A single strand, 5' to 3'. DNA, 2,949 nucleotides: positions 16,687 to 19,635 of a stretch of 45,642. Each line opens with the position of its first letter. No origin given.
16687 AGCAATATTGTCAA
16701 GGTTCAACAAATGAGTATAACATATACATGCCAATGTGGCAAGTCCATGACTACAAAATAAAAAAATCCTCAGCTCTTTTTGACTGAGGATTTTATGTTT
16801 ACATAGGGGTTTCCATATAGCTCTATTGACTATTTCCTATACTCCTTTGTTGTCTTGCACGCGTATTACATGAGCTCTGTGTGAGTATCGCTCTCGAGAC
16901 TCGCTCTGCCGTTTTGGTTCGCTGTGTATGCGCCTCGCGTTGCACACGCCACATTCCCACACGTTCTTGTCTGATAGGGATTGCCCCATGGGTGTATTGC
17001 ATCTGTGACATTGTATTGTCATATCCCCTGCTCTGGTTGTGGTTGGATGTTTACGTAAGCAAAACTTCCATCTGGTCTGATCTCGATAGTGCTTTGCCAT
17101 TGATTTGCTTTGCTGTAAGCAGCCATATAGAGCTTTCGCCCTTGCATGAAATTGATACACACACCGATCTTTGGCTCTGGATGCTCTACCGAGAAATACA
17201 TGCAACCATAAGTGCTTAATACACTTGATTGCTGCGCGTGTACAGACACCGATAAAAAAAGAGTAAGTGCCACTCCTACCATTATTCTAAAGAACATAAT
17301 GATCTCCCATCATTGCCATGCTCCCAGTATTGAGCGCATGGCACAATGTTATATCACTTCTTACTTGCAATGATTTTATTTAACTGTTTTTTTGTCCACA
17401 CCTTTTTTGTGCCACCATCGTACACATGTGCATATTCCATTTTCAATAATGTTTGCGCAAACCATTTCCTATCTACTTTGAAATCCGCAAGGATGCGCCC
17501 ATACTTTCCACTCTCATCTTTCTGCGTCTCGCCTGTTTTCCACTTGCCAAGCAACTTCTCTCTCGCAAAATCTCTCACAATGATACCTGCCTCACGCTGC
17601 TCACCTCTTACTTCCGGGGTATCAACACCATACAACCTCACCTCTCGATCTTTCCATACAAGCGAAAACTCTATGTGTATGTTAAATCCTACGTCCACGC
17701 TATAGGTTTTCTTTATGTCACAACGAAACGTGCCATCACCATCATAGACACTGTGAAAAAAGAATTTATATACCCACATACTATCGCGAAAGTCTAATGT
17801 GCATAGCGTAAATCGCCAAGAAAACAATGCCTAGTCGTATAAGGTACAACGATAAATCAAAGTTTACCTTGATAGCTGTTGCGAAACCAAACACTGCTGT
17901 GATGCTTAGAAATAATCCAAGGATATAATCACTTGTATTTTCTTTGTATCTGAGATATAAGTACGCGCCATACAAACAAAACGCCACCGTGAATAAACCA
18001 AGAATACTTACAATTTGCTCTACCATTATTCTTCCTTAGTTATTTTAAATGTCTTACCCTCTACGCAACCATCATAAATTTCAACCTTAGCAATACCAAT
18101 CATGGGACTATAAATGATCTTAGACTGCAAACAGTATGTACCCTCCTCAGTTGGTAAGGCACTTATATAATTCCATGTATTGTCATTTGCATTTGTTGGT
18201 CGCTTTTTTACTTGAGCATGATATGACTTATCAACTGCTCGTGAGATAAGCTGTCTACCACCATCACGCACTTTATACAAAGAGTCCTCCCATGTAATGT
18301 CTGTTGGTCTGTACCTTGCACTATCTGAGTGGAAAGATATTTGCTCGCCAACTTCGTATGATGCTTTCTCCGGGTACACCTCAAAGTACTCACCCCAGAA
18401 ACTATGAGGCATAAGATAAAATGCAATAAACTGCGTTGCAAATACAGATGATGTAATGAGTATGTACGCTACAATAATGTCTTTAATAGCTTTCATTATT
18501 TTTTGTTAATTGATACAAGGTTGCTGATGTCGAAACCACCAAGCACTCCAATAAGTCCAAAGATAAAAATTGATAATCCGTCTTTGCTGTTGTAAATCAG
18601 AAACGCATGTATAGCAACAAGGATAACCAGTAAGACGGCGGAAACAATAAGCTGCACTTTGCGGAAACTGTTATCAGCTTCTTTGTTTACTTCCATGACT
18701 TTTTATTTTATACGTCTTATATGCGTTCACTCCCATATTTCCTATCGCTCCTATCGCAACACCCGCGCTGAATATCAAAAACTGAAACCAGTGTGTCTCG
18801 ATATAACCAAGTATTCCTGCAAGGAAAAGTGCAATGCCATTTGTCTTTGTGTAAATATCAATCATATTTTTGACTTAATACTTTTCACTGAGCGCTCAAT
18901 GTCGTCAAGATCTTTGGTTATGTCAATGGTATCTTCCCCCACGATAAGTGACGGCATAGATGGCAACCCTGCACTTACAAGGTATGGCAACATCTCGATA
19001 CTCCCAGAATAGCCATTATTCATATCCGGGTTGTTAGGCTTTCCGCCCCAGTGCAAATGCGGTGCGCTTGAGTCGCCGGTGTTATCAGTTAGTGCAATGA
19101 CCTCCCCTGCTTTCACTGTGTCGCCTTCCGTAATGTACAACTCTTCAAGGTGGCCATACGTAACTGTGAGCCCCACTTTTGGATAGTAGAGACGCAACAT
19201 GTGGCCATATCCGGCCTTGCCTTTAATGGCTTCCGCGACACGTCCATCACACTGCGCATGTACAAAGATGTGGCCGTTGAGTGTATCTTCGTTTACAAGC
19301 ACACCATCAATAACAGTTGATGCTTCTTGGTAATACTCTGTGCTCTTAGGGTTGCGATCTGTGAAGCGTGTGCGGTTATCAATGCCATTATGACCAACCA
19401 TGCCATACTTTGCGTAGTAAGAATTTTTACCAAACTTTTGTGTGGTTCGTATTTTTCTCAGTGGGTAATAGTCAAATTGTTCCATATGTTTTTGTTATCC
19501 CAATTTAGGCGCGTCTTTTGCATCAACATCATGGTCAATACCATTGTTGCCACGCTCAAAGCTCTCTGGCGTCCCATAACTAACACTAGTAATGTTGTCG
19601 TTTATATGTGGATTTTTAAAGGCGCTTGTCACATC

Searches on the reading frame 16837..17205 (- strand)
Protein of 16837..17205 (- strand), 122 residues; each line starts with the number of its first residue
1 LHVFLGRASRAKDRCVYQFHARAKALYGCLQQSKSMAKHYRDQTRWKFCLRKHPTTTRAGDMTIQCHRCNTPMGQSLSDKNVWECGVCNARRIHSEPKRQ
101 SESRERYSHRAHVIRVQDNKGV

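Call 40: search_protein_families(library=pfam, proteins=[window:16837-17205:-], max_evalue=0.01)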
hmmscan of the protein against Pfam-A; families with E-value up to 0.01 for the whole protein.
window:16837-17205:- (122 aa): 1 family
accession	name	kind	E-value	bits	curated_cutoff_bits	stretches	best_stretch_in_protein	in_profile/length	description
PF23145.1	Zf_2nd_IFT121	-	0.009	16.1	25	0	74-97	7-31/45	IFT121, second zinc finger domain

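Call 111: search_protein_families(library=phrogs, proteins=[window:16837-17205:-], max_evalue=0.001)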
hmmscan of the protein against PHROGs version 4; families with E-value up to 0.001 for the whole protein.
window:16837-17205:- (122 aa): 1 family
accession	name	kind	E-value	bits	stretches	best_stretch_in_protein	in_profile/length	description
phrog_6417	-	other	0.00055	20.8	0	47-71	11-35/68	translational regulator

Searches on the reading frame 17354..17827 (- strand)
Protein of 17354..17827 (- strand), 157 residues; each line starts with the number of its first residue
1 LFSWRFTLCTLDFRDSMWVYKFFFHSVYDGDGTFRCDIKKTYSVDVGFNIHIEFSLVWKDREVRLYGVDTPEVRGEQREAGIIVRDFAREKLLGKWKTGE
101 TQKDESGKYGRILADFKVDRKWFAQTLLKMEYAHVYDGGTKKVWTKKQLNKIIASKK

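Call 40: search_protein_families(library=pfam, proteins=[window:17354-17827:-], max_evalue=0.01)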
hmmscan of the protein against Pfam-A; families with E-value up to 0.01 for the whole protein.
window:17354-17827:- (157 aa): 1 family
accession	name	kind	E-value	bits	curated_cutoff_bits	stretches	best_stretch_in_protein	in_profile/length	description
PF00565.23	SNase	-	2.6e-07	31.5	21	1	63-150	2-91/107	Staphylococcal nuclease homologue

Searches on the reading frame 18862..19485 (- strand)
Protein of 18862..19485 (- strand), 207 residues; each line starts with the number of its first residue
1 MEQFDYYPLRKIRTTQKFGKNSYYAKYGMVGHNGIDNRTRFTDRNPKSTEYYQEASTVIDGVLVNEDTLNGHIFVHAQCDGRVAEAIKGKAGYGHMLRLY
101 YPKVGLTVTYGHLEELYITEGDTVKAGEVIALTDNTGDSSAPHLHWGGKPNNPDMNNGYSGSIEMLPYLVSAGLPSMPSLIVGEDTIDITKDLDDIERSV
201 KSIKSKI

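Call 40: search_protein_families(library=pfam, proteins=[window:18862-19485:-], max_evalue=0.01)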
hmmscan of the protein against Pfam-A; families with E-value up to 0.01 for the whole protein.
window:18862-19485:- (207 aa): 3 families
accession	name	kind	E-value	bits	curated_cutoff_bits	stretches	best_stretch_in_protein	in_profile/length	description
PF01551.29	Peptidase_M23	-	2.2e-15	57.1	28.7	1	75-152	16-91/96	Peptidase family M23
PF13533.13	Biotin_lipoyl_2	-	0.0002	21.6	29.8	1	111-131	9-29/32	Biotin-lipoyl like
PF00364.28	Biotin_lipoyl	-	0.0083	16.4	22.1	0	101-131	5-34/73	Biotin-requiring enzyme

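Call 111: search_protein_families(library=phrogs, proteins=[window:18862-19485:-], max_evalue=0.001)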
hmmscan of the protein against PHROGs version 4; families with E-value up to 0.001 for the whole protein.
window:18862-19485:- (207 aa): 15 families
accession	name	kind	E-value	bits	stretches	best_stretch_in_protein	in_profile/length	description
phrog_7767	-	other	2.3e-13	51.3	1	75-155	34-113/194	metallo-endopeptidase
phrog_16615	-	other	3.2e-11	43.7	1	75-152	432-508/529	peptidase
phrog_14988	-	other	1.1e-09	39.3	1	54-175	28-148/272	peptidase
phrog_6700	-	lysis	1.5e-09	36.3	1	75-164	2639-2727/2898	endolysin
phrog_3578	-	lysis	1.2e-08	35.7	1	6-145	208-333/405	endolysin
phrog_21656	-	other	1.6e-07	30.8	1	77-158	652-739/1022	peptidase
phrog_4070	-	tail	2.5e-07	30.2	1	34-157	596-718/989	tail length tape measure protein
phrog_880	-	lysis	4.3e-06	27.4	1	91-151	57-122/435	endolysin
phrog_1067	-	head and packaging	4.9e-06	26.3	1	53-147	759-843/991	minor head protein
phrog_10030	-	tail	1.2e-05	23.8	1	107-147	1964-2004/2105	tail length tape measure protein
phrog_167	-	tail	2.1e-05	23.4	1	32-153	1217-1291/1555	tail length tape measure protein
phrog_28672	-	other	4e-05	23.4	1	77-146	303-371/397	metallo-endopeptidase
phrog_28394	-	unknown function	9.5e-05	22.7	1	75-139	216-279/303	-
phrog_8537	-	unknown function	0.00023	21.5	1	73-168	26-117/384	-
phrog_33207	-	other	0.00052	20.9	1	102-157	68-124/240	metallo-endopeptidase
